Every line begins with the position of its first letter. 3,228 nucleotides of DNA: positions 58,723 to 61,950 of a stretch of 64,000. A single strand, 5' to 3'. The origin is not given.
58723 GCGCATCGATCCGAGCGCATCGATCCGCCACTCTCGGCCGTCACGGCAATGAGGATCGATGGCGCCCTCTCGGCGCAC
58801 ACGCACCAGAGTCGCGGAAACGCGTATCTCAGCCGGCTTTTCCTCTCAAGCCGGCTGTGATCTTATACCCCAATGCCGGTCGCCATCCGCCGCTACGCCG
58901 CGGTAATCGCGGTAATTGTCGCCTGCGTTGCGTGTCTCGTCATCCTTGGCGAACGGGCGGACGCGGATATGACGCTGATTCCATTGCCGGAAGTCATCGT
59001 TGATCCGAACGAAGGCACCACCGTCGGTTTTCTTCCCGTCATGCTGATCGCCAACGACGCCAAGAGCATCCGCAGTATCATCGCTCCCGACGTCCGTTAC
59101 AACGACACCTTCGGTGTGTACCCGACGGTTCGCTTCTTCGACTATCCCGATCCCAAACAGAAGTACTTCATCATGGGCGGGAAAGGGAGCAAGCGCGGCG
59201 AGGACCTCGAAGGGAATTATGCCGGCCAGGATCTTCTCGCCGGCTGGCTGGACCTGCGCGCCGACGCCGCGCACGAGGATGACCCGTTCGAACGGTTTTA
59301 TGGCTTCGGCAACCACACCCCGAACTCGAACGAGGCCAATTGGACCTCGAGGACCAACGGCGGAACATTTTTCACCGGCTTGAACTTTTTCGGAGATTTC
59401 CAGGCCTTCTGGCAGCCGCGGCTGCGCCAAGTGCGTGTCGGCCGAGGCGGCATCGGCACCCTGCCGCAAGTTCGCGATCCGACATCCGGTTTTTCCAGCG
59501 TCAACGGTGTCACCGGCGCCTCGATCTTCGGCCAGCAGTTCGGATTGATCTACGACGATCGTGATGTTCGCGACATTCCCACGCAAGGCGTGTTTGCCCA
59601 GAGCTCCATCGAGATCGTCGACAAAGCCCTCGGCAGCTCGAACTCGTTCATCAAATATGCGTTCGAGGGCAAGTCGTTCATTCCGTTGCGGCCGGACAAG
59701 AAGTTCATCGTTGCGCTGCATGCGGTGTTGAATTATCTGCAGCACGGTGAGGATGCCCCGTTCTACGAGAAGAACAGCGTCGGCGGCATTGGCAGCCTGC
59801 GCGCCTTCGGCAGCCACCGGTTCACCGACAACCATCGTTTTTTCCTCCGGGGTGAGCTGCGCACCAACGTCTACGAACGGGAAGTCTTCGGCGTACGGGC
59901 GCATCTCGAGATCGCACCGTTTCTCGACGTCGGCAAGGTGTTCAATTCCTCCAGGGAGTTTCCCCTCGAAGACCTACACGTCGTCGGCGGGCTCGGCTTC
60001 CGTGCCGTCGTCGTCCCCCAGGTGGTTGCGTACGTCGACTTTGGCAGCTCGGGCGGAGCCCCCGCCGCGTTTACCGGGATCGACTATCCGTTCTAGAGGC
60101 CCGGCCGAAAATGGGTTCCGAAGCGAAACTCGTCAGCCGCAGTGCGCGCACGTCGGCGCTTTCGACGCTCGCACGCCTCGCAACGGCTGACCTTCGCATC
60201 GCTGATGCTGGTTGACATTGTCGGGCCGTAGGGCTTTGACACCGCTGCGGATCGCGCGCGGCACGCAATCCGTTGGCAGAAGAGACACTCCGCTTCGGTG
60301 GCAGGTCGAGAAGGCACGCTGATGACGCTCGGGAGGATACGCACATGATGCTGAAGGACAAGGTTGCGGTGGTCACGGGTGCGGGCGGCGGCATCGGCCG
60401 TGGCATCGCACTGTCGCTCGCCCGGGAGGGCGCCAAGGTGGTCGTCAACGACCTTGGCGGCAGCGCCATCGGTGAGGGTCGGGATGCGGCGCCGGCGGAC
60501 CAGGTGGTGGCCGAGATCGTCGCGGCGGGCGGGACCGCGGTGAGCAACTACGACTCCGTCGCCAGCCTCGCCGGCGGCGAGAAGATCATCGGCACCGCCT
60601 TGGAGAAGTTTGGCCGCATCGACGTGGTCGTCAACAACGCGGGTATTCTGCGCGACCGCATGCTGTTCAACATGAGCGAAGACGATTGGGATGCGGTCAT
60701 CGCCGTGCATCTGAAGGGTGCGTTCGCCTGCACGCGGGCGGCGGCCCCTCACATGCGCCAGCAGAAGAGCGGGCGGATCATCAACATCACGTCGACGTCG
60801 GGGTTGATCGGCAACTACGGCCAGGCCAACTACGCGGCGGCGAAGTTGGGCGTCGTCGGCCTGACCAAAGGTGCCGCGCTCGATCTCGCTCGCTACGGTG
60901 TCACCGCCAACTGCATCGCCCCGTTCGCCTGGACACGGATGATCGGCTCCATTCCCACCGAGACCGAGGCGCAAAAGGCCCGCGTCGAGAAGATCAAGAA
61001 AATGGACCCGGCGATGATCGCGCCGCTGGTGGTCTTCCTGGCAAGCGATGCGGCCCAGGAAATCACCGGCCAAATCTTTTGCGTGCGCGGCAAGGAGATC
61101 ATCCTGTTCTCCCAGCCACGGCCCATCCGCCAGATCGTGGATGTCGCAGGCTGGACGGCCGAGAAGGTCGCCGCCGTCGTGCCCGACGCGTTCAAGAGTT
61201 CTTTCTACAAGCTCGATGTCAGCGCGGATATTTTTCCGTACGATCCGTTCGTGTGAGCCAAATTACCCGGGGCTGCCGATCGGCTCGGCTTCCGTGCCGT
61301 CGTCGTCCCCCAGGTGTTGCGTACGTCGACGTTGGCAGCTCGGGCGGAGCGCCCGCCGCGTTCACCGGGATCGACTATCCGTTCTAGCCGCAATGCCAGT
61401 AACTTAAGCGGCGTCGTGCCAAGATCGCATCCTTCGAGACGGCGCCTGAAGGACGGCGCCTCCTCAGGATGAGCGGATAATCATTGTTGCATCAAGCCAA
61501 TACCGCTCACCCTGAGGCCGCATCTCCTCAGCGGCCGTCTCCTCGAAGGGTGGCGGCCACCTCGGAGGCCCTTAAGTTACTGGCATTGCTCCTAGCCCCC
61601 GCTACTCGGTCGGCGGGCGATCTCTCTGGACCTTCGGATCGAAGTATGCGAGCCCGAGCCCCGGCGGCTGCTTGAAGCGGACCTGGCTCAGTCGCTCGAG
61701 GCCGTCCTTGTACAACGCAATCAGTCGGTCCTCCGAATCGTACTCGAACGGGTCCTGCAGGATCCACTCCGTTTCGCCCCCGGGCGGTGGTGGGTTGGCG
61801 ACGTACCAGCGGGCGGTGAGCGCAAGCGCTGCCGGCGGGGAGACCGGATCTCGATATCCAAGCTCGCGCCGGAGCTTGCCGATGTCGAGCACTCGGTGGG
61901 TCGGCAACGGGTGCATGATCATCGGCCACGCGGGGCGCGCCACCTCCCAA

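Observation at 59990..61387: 106-bp duplication of the OMP gene 3' end flanking an SDR gene: footprint of an insertion or rearrangement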

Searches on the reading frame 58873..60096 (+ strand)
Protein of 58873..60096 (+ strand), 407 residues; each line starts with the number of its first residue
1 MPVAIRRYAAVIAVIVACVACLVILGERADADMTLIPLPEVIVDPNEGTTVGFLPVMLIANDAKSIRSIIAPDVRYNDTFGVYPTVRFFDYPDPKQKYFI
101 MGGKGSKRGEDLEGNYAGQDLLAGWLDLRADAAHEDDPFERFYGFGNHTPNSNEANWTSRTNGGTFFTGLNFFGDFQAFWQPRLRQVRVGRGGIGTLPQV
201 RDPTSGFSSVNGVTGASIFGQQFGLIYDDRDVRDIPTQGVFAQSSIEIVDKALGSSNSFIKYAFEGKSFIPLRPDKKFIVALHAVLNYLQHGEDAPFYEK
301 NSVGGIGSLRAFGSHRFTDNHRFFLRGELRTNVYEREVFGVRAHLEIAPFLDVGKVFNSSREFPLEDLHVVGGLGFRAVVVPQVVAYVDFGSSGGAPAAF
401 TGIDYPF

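Call 5: search_protein_families(library=pfam, proteins=[window:58873-60096:+])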
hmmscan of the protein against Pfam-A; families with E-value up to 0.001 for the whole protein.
window:58873-60096:+ (407 aa): 1 family
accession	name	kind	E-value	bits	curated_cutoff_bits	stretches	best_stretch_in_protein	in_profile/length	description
PF01103.29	Omp85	-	5.7e-19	69.2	24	1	222-364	118-269/325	Omp85 superfamily domain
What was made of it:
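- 58873..60096 (+): Intact Omp85-family outer-membrane protein gene (407 aa, ends ...GIDYPF*), conserved next to hopanoid genes HpnJ/HpnK. Pfam Omp85 5.7e-19 (call 5).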

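Call 7: find_encoding_contigs(protein=window:58873-60096:+, flank=10000, max_places=10)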
Protein window:58873-60096:+ (407 aa): no gene with exactly this product is on record in the collection.
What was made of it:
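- Tried and rejected: Exact look-up of the OMP protein found nothing on record (call 7); homologue searches were used instead.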

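Call 10: find_related_loci(query=window:58873-60096:+, collection=genome_contigs, flank=8000)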
Query window:58873-60096:+ (407 aa) in genome_contigs; peptide patterns used: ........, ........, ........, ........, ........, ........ (x = any residue, [..] = any of these).
39 stretches matched a pattern; 5 encode a relative of the query (tblastn E <= 1e-3); 5 distinct loci.
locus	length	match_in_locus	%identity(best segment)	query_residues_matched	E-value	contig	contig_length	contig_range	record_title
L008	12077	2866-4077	89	1-407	0e+0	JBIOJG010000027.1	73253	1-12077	MAG: Candidatus Binatia bacterium isolate GcC5-6 k141_1979754_length_73253_cov_127.0182, whole genome shotgun sequence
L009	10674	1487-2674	73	13-407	0e+0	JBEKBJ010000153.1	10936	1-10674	MAG: Candidatus Binatia bacterium isolate SPRUCE 133 SPRUCE_133_153, whole genome shotgun sequence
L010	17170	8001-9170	70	18-407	4e-179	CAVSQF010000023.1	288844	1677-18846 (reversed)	MAG: uncultured delta proteobacterium isolate MFD01476.bin.1.163 genome assembly, contig: contig_27948, whole genome sho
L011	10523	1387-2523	56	32-407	1e-144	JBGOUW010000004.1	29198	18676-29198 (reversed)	MAG: Candidatus Binatia bacterium isolate OBJ_0618_7090110_13 k141_7475581_length_29198_cov_37.9262, whole genome shotgu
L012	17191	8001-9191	51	10-407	7e-130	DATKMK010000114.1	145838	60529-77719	MAG TPA_asm: Candidatus Binatia bacterium isolate SMAG_U14709 k141_2666864, whole genome shotgun sequence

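Call 11: find_homologous_proteins(query=window:58873-60096:+, max_evalue=1e-20)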
Query window:58873-60096:+ (407 aa): 290 proteins with E <= 1e-20 among 5889 candidates; the best 120 are listed.
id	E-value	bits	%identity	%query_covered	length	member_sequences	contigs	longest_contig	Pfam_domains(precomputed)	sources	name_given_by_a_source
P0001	2.6e-258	875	94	100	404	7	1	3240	PF01103.30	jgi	jgi:outer membrane protein assembly factor BamA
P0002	4.0e-203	693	75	97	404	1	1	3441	PF01103.30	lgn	-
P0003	1.7e-201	688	74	99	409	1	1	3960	PF01103.30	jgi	jgi:outer membrane protein assembly factor BamA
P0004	5.8e-201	686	75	97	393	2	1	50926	PF01103.30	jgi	jgi:hypothetical protein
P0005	1.4e-200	684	76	93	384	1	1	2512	PF01103.30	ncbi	-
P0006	6.5e-199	679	74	97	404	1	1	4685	PF01103.30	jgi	jgi:hypothetical protein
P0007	8.7e-198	675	71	100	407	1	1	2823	PF01103.30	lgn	-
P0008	1.4e-197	675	73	97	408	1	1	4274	PF01103.30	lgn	-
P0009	4.5e-197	673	73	97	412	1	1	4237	PF01103.30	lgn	-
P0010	4.2e-196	670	72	97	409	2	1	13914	PF01103.30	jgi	jgi:hypothetical protein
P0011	9.3e-196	669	70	99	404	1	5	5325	PF01103.30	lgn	-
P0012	1.3e-195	668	73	99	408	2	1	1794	PF01103.30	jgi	jgi:outer membrane protein assembly factor BamA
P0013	8.3e-195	665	72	99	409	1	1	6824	PF01103.30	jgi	jgi:hypothetical protein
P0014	3.8e-194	663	72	97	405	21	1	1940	PF01103.30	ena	-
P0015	3.6e-193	660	70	100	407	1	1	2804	PF01103.30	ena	-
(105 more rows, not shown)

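Call 18: find_related_loci(query=window:58873-60096:+, collection=metagenome_contigs, flank=6000)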
Query window:58873-60096:+ (407 aa) in metagenome_contigs; peptide patterns used: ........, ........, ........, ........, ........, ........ (x = any residue, [..] = any of these).
67 stretches matched a pattern; 12 encode a relative of the query (tblastn E <= 1e-3); 12 distinct loci.
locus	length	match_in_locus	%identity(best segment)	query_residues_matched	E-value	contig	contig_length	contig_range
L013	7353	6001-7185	75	13-407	0e+0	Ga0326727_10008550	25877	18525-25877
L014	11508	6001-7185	75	13-407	0e+0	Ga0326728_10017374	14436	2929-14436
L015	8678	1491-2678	73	13-407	0e+0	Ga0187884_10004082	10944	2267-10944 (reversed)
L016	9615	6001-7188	71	12-407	0e+0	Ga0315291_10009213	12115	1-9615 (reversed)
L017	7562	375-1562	71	12-407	0e+0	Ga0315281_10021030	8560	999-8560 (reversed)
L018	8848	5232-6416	69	13-407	0e+0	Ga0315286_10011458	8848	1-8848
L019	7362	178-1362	69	13-407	0e+0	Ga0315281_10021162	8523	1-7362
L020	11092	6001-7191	51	10-407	9e-130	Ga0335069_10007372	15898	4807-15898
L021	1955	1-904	59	107-407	1e-110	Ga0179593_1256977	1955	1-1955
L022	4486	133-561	31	223-359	6e-15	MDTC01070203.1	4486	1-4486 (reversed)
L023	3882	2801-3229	31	223-359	8e-15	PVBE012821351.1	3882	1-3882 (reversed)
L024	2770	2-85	89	380-407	3e-10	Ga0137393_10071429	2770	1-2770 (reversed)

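Call 24: search_protein_families(library=pfam, proteins=[L010:9291-10250:+, L018:6355-7395:+, L009:2674-4419:-, L012:9267-10403:-, L011:3303-4370:-, L014:7243-7842:-, L008:1775-2749:-, L008:5393-5737:-, L008:5724-6098:-, L008:4172-4348:+], max_evalue=0.01)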
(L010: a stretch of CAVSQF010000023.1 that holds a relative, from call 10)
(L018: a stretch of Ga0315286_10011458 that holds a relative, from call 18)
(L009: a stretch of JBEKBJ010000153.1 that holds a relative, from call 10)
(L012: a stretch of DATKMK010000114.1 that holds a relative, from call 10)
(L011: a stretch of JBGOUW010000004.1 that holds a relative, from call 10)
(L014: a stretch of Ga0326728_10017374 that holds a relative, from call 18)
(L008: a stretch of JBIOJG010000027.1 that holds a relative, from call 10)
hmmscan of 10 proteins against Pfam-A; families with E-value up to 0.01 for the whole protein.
L010:9291-10250:+ (319 aa): 5 families
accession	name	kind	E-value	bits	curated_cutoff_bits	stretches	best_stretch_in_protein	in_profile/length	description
PF00534.26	Glycos_transf_1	-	8.2e-20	71.5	26.4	1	139-272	9-151/172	Glycosyl transferases group 1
PF13692.12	Glyco_trans_1_4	-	2.6e-17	63.8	27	1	146-272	3-135/142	Glycosyl transferases group 1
PF13439.12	Glyco_transf_4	-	0.00043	20.8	28.5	1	16-102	1-108/170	Glycosyltransferase Family 4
PF20706.3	GT4-conflict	-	0.00075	19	26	1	210-300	276-363/385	Family 4 Glycosyltransferase in conflict systems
PF13579.12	Glyco_trans_4_4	-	0.00078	20.3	29.7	1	17-97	1-101/158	Glycosyl transferase 4-like domain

L018:6355-7395:+ (346 aa): 4 families
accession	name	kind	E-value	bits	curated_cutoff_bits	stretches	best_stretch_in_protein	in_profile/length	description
PF00534.26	Glycos_transf_1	-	4.7e-20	72.3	26.4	1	166-299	9-149/172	Glycosyl transferases group 1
PF13692.12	Glyco_trans_1_4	-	1.6e-17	64.6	27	1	173-299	3-133/142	Glycosyl transferases group 1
PF20706.3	GT4-conflict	-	0.004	16.6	26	0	237-275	276-313/385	Family 4 Glycosyltransferase in conflict systems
PF13439.12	Glyco_transf_4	-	0.0053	17.2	28.5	0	43-84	1-42/170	Glycosyltransferase Family 4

L009:2674-4419:- (581 aa): 4 families
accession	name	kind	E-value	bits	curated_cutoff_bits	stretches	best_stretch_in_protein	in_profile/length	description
PF00270.35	DEAD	-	7.6e-23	81.5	26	1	75-236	2-165/167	DEAD/DEAH box helicase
PF00271.37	Helicase_C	-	2.3e-20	73.3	23.5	1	273-380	3-110/110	Helicase conserved C-terminal domain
PF16124.10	RecQ_Zn_bind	-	2e-08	35.3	25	1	490-531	23-66/66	RecQ zinc-binding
PF22590.2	Cas3-like_C_2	-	0.00014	22.5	27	1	287-380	5-105/106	CRISPR-associated nuclease/helicase Cas3, C-terminal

L012:9267-10403:- (378 aa): 3 families
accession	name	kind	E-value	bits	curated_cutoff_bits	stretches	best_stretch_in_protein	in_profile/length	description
PF01408.29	GFO_IDH_MocA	-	3.4e-24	86.3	24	1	55-173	2-119/120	Oxidoreductase family, NAD-binding Rossmann fold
PF22725.1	GFO_IDH_MocA_C3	-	5.6e-11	43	27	1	182-291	1-123/124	GFO/IDH/MocA C-terminal domain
PF03447.22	NAD_binding_3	-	0.00024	22.2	24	1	60-172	1-115/116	Homoserine dehydrogenase, NAD binding domain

L011:3303-4370:- (355 aa): 3 families
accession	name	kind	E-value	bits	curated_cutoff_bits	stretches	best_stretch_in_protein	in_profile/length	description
PF01408.29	GFO_IDH_MocA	-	1.4e-23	84.3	24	1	40-153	3-119/120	Oxidoreductase family, NAD-binding Rossmann fold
PF22725.1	GFO_IDH_MocA_C3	-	1e-11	45.3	27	1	162-271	1-123/124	GFO/IDH/MocA C-terminal domain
PF03447.22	NAD_binding_3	-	0.003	18.7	24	1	44-152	1-115/116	Homoserine dehydrogenase, NAD binding domain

L014:7243-7842:- (199 aa): 0 families

L008:1775-2749:- (324 aa): 2 families
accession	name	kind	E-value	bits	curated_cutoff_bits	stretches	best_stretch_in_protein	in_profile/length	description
PF12762.13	DDE_Tnp_IS1595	-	1.9e-41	142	27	1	134-280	3-153/153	ISXO2-like transposase domain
PF12760.12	Zn_ribbon_IS1595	-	2.1e-10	40.8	25.4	1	21-58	4-41/46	Transposase zinc-ribbon domain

L008:5393-5737:- (114 aa): 1 family
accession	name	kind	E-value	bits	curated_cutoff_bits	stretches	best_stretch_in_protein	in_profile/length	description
PF02452.23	PemK_toxin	-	6.6e-19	68.6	23.1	1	2-109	1-108/109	PemK-like, MazF-like toxin of type II toxin-antitoxin system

L008:5724-6098:- (124 aa): 1 family
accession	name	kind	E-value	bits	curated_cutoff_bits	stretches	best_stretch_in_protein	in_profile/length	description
PF17723.7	RHH_8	-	0.0042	17.6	25.4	1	35-89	3-56/119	Ribbon-Helix-Helix transcriptional regulator family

L008:4172-4348:+ (59 aa): 0 families

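Call 32: find_encoding_contigs(protein=P0001, flank=6000, max_places=6)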
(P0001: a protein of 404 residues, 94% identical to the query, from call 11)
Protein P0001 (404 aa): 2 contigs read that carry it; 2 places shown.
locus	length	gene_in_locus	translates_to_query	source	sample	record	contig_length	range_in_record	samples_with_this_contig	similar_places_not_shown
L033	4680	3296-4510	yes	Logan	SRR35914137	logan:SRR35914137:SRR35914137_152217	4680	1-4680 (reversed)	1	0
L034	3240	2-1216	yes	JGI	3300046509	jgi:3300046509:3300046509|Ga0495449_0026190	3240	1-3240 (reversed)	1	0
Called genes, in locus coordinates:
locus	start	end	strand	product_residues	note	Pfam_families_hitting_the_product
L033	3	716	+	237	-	?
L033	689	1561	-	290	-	-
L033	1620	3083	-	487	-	PF02310:B12-binding (weak), PF04055:Radical_SAM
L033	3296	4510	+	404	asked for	PF01103:Omp85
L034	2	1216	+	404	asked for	PF01103:Omp85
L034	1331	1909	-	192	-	-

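Call 50: search_protein_families(library=ncbifam, proteins=[window:58873-60096:+, L034:1331-1909:-], max_evalue=0.001)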
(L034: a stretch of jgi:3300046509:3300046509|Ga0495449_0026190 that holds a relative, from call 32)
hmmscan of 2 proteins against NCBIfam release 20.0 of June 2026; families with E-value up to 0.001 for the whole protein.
window:58873-60096:+ (407 aa): 3 families
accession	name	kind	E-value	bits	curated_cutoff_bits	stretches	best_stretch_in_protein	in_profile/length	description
NF047779.1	Omp85_fam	subfamily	1.2e-41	143.5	200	1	210-407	216-423/423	Omp85 family outer membrane protein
TIGR03303.1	OM_YaeT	equivalog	1e-13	50.6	297.15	1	149-360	470-684/741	outer membrane protein assembly factor BamA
NF008287.0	PRK11067.1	subfamily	2e-07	29.8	1181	1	219-316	569-666/802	outer membrane protein assembly factor BamA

L034:1331-1909:- (192 aa): 1 family
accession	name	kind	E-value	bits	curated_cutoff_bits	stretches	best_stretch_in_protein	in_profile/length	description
NF041518.1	choice_anch_Q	domain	3e-18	65.8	25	1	66-123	8-58/58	choice-of-anchor Q domain-containing protein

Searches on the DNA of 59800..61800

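Call 43: search_rna_families(source=window, start=59800, end=61800, threshold=evalue, max_evalue=1)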
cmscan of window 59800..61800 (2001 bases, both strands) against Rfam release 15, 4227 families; matches with E-value up to 1: 2.
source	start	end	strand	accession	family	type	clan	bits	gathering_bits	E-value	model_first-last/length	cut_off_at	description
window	61385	61594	-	RF04104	MIR918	Gene; miRNA;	-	33.3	268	0.0015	1-265/265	no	MIR918 microRNA precursor family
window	60003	60046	+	RF00498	EAV_LTH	Cis-reg; leader;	-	18.2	70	0.49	1-45/45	no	Equine arteritis virus leader TRS hairpin (LTH)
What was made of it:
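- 61388..61591 (.): 204-nt palindromic MITE-like element with 19-nt perfect terminal inverted repeats, flanked by CTAG (61384-61387, which is the copy 2 stop, and 61592-61595). It sits at synteny breakpoint J4. No meaningful Rfam family (call 43).
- Tried and rejected: Rfam on 59800-61800: only a sub-threshold plant microRNA-hairpin hit on the palindrome (call 43).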
